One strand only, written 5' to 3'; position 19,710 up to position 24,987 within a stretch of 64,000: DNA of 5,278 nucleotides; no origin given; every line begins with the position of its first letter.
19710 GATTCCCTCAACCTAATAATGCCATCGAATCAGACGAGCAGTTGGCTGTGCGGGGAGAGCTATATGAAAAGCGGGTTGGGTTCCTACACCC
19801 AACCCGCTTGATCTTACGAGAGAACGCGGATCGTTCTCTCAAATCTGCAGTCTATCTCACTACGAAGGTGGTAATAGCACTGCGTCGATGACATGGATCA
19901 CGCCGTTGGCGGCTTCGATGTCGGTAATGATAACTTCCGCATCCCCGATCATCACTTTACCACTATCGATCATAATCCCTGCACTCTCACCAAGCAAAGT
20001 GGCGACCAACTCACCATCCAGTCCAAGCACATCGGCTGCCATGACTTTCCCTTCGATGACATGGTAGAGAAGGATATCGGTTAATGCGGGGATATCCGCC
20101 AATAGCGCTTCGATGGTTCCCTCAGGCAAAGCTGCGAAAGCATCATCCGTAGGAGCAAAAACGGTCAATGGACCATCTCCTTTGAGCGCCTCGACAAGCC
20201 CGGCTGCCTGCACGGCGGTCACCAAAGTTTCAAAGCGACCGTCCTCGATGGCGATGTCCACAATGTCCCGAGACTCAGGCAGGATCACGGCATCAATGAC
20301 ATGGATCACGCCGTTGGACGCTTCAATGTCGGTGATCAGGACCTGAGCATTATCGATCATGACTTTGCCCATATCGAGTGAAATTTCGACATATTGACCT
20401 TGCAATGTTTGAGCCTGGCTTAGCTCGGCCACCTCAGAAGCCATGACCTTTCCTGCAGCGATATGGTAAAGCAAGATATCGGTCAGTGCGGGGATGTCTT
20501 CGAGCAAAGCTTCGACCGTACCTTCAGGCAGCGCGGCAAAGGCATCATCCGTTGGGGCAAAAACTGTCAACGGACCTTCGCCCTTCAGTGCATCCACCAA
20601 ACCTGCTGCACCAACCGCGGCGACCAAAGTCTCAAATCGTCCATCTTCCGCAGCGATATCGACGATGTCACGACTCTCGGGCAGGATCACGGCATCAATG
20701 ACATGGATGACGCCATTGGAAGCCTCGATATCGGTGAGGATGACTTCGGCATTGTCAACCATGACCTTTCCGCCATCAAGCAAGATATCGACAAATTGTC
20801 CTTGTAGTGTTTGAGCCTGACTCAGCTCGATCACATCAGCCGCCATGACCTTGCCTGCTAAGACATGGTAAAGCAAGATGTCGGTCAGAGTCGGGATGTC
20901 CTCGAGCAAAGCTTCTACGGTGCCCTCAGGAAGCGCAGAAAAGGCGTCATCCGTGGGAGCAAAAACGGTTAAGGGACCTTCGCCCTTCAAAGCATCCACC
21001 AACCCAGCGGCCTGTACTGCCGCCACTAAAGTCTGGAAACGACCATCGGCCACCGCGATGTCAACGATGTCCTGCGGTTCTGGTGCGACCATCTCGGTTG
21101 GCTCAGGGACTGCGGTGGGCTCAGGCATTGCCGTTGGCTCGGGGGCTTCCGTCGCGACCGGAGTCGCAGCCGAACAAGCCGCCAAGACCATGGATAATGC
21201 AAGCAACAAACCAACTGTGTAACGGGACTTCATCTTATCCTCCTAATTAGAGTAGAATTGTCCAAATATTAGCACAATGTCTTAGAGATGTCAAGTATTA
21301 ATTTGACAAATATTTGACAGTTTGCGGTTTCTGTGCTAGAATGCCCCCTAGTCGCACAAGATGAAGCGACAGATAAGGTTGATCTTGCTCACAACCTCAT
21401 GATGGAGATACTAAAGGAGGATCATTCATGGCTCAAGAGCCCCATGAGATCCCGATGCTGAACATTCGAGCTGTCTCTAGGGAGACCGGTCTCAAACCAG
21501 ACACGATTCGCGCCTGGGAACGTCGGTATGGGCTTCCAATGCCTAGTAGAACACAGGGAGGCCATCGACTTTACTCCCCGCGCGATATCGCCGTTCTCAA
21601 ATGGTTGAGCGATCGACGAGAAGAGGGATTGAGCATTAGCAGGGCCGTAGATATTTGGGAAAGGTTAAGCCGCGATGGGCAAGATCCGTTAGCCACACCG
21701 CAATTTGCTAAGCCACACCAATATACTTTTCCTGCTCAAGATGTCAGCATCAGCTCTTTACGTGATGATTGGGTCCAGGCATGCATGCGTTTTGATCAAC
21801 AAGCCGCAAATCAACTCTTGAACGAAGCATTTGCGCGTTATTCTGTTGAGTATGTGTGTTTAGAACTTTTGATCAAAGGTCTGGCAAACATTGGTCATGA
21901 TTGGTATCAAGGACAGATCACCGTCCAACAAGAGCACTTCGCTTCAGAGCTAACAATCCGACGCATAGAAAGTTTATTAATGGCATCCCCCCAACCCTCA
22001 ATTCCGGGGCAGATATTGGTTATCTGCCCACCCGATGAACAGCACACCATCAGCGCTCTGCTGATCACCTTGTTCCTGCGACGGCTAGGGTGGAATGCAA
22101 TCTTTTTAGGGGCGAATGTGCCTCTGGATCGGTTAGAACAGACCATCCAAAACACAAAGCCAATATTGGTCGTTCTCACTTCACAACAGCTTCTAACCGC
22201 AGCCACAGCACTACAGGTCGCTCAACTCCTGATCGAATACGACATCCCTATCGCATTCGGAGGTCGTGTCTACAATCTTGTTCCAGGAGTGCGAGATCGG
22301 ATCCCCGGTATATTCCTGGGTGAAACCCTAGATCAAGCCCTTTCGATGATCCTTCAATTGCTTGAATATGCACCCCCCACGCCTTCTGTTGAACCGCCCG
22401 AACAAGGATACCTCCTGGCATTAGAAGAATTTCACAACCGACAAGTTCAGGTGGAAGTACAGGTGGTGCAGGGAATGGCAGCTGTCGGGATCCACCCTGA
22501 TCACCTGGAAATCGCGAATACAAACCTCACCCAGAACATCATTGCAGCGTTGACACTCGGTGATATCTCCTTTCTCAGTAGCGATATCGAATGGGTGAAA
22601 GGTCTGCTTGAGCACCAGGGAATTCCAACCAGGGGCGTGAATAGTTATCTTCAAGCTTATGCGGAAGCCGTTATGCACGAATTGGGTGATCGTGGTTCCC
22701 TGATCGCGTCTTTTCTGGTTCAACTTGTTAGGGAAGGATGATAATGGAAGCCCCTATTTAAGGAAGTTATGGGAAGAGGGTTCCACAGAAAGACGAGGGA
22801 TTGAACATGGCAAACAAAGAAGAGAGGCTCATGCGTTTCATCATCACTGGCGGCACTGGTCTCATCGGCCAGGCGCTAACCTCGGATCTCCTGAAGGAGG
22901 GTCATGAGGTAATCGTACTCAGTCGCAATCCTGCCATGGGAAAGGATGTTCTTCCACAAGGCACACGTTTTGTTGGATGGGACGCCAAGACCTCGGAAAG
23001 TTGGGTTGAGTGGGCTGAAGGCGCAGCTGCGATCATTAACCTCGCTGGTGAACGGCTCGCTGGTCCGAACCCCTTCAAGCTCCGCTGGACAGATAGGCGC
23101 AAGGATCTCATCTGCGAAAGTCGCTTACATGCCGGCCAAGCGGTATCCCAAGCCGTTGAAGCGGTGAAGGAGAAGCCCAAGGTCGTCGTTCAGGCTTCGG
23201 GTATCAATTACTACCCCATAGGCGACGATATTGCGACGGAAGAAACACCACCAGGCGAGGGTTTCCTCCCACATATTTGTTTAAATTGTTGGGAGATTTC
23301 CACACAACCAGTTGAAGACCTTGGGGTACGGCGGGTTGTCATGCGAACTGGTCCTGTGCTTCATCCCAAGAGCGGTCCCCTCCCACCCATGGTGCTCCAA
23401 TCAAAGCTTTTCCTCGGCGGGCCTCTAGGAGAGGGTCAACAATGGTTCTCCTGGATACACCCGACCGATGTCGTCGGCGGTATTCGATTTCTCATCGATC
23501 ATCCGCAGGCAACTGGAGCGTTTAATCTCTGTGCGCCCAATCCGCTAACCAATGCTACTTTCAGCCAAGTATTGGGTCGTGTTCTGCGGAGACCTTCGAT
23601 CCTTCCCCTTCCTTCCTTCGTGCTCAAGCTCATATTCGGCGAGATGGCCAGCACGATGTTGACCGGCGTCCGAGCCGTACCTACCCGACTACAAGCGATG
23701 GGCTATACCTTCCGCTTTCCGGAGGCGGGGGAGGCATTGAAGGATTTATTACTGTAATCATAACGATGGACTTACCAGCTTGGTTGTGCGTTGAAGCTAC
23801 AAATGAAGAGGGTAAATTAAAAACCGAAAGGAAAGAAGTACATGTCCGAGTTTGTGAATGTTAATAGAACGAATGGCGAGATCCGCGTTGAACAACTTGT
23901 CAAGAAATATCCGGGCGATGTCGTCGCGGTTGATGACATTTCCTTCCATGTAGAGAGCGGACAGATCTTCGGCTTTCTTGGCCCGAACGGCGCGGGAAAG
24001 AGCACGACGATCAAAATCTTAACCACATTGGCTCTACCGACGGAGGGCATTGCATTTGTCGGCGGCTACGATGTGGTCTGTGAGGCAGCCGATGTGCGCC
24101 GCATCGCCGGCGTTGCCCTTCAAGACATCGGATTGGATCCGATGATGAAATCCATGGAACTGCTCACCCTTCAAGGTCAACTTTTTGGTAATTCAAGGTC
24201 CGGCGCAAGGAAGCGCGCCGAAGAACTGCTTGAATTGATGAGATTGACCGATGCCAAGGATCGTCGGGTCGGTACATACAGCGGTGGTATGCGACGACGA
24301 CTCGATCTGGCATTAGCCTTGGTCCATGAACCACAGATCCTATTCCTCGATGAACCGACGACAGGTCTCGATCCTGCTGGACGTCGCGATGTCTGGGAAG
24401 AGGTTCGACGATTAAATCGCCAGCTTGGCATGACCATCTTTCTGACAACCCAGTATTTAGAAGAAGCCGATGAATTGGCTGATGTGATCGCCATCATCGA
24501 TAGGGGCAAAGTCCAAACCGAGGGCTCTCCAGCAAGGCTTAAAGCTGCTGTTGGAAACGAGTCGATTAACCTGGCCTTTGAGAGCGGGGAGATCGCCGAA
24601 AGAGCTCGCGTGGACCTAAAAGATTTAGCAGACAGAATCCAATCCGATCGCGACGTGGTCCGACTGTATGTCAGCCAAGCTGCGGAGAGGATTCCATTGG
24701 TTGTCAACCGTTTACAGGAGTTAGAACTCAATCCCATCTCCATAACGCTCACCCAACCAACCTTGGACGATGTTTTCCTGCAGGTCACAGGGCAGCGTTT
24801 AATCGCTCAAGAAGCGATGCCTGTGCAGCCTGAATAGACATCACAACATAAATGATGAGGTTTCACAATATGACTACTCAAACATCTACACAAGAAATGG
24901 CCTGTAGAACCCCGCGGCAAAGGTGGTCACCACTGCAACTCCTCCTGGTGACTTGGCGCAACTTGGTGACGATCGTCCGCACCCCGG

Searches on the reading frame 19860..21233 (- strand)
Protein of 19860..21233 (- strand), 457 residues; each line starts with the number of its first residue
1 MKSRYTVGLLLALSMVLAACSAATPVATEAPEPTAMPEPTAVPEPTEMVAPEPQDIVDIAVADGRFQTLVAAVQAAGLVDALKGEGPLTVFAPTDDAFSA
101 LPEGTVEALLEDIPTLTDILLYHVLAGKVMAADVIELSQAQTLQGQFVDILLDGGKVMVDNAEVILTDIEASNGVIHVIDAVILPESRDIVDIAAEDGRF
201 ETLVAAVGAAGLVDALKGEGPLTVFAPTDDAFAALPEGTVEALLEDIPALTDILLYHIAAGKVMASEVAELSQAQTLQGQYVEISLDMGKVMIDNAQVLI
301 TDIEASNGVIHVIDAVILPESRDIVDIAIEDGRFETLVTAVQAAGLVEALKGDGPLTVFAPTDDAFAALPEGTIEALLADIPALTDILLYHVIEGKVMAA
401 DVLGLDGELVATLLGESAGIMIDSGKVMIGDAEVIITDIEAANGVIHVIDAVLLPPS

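Call 18: search_protein_families(library=pfam, proteins=[window:19860-21233:-], max_evalue=0.0001)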
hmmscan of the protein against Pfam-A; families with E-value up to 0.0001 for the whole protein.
window:19860-21233:- (457 aa): 1 family
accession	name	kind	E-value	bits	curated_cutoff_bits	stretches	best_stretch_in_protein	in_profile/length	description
PF02469.27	Fasciclin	-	8.3e-114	375.2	22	3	65-185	2-123/123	Fasciclin domain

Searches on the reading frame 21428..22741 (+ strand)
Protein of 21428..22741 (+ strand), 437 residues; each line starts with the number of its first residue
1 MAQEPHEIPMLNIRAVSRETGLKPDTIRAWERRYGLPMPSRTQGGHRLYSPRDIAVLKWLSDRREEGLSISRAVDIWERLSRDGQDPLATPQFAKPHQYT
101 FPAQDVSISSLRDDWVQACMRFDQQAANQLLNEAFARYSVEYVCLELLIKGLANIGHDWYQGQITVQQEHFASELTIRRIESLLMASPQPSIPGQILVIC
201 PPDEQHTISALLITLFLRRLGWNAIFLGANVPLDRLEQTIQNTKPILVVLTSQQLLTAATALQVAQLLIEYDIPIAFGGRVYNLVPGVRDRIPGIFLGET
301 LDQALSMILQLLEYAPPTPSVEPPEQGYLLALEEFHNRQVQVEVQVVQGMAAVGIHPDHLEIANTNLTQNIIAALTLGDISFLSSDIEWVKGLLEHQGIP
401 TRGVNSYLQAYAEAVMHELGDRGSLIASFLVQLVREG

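Call 18: search_protein_families(library=pfam, proteins=[window:21428-22741:+], max_evalue=0.0001)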
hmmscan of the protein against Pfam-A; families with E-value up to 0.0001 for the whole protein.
window:21428-22741:+ (437 aa): 4 families
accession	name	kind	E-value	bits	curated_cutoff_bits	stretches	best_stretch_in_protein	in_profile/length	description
PF13411.12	MerR_1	-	2.3e-14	53.7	21.6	1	12-76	2-65/69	MerR HTH family regulatory protein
PF02607.22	B12-binding_2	-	4.8e-14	52.7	23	1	112-181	2-71/74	B12 binding domain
PF00376.29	MerR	-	9.8e-11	41.7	28.2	1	12-49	1-38/38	MerR family regulatory protein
PF02310.24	B12-binding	-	2.9e-09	37.2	32.1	1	195-286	2-95/121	B12 binding domain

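Call 29: search_solved_structures(query=window:21428-22738:+, max_evalue=0.001, show_alignments=2)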
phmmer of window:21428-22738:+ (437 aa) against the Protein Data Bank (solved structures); distinct sequences matched with E-value up to 0.001: 22.
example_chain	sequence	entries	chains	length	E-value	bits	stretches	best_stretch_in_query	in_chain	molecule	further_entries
3whp_A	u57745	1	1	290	5.7e-31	111.1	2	101-249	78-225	Probable transcriptional regulator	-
5c8d_A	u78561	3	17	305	6.8e-31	110.9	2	101-248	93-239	Light-dependent transcriptional regulator CarH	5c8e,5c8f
5c8a_A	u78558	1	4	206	1.8e-15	60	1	115-249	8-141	Light-dependent transcriptional regulator CarH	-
8c31_A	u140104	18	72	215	1.9e-15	60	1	115-249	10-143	Probable transcriptional regulator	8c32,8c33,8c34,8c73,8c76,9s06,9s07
8c35_A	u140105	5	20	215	6.7e-15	58.2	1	115-249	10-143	Probable transcriptional regulator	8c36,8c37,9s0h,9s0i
2jml_A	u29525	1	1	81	3.6e-12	49.2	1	11-74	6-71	DNA BINDING DOMAIN/TRANSCRIPTIONAL REGULATOR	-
8jbs_A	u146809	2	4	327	4.1e-12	49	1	109-252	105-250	Putative cobalamin binding protein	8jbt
8j2x_A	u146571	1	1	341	2.1e-10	43.3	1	112-279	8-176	Cobalamin-binding protein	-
8j2w_A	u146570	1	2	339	2.3e-10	43.2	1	112-279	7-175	Cobalamin-binding protein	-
8j2y_A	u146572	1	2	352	1.8e-09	40.2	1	146-401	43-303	GGDEF domain-containing protein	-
7tec_A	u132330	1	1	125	1e-07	34.5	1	7-92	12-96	HTH-type transcriptional regulator GlnR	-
2i2x_B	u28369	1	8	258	1e-06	31.2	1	187-283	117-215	Methyltransferase 1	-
7te2_A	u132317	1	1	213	1.1e-05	27.8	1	136-282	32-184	AerR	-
3gp4_A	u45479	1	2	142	2.7e-05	26.5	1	11-89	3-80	Transcriptional regulator, MerR family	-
8ssc_A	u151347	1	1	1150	6.6e-05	25.2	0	193-324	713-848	Methionine synthase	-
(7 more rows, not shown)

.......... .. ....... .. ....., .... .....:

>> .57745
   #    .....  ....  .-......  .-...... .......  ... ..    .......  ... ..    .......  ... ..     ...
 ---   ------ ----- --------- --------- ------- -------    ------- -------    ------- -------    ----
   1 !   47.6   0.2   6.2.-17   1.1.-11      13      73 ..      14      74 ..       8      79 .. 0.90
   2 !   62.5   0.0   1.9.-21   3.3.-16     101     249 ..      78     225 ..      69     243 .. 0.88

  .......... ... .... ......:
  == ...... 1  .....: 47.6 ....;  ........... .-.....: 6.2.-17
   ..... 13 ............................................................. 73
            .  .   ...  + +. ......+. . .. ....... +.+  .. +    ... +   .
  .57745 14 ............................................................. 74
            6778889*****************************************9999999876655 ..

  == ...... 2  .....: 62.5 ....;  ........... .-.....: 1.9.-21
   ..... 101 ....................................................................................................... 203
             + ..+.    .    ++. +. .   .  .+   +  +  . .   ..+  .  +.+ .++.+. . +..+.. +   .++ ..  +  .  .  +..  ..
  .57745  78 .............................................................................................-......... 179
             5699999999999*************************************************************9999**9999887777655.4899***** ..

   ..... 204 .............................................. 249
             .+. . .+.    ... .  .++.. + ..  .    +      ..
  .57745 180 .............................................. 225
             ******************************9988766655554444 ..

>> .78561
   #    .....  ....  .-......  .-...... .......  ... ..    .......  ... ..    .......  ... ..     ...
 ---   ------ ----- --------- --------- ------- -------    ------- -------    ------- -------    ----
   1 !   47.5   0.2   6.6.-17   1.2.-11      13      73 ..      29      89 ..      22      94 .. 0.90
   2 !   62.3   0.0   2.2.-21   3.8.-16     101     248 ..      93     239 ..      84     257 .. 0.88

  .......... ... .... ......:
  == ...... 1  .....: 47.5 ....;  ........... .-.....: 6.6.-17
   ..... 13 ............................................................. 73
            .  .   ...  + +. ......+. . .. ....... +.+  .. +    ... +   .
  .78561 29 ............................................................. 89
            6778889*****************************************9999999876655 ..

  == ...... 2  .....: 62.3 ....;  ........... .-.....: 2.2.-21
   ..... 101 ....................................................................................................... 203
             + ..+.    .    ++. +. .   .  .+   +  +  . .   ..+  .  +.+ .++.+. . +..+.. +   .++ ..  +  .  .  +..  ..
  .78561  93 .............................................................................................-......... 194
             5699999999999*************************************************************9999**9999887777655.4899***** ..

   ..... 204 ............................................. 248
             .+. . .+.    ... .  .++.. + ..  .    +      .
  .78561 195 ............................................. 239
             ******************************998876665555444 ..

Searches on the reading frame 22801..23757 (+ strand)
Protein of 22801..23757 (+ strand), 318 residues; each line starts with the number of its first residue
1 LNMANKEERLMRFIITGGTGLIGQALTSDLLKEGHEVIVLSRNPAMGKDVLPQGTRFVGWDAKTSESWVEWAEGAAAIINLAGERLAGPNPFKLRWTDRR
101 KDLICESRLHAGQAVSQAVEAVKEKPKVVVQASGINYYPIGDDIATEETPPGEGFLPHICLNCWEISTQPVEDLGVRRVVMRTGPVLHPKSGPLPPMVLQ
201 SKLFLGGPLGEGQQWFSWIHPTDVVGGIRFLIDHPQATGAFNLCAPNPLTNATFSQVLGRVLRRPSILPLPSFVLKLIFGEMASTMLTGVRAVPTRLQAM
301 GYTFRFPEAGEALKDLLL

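Call 18: search_protein_families(library=pfam, proteins=[window:22801-23757:+], max_evalue=0.0001)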
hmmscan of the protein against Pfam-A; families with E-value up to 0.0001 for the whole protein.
window:22801-23757:+ (318 aa): 3 families
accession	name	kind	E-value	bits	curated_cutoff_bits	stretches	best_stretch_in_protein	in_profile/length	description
PF08338.16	DUF1731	-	3.5e-18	65.5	27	1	271-316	2-47/47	Domain of unknown function (DUF1731)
PF01370.27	Epimerase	-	4.6e-15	56.1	20.9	1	14-149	2-131/240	NAD dependent epimerase/dehydratase family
PF13460.12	NAD_binding_10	-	5.2e-08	33.4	27.2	1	17-136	1-102/184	NAD(P)H-binding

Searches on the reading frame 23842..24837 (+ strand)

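Call 18: search_protein_families(library=pfam, proteins=[window:23842-24837:+], max_evalue=0.0001)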
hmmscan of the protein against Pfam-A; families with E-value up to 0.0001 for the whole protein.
window:23842-24837:+ (331 aa): 3 families
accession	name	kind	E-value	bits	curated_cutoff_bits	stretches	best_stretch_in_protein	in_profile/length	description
PF00005.33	ABC_tran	-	9.1e-29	101.2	25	1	31-174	2-137/137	ABC transporter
PF13304.12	AAA_21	-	1.5e-10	42.1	27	1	137-204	229-298/304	AAA domain, putative AbiEii toxin, Type IV TA system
PF13732.12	DrrA1-3_C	-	6.9e-05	23.9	27.4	0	228-316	1-81/81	ATP-binding protein DrrA1-3-like, C-terminal domain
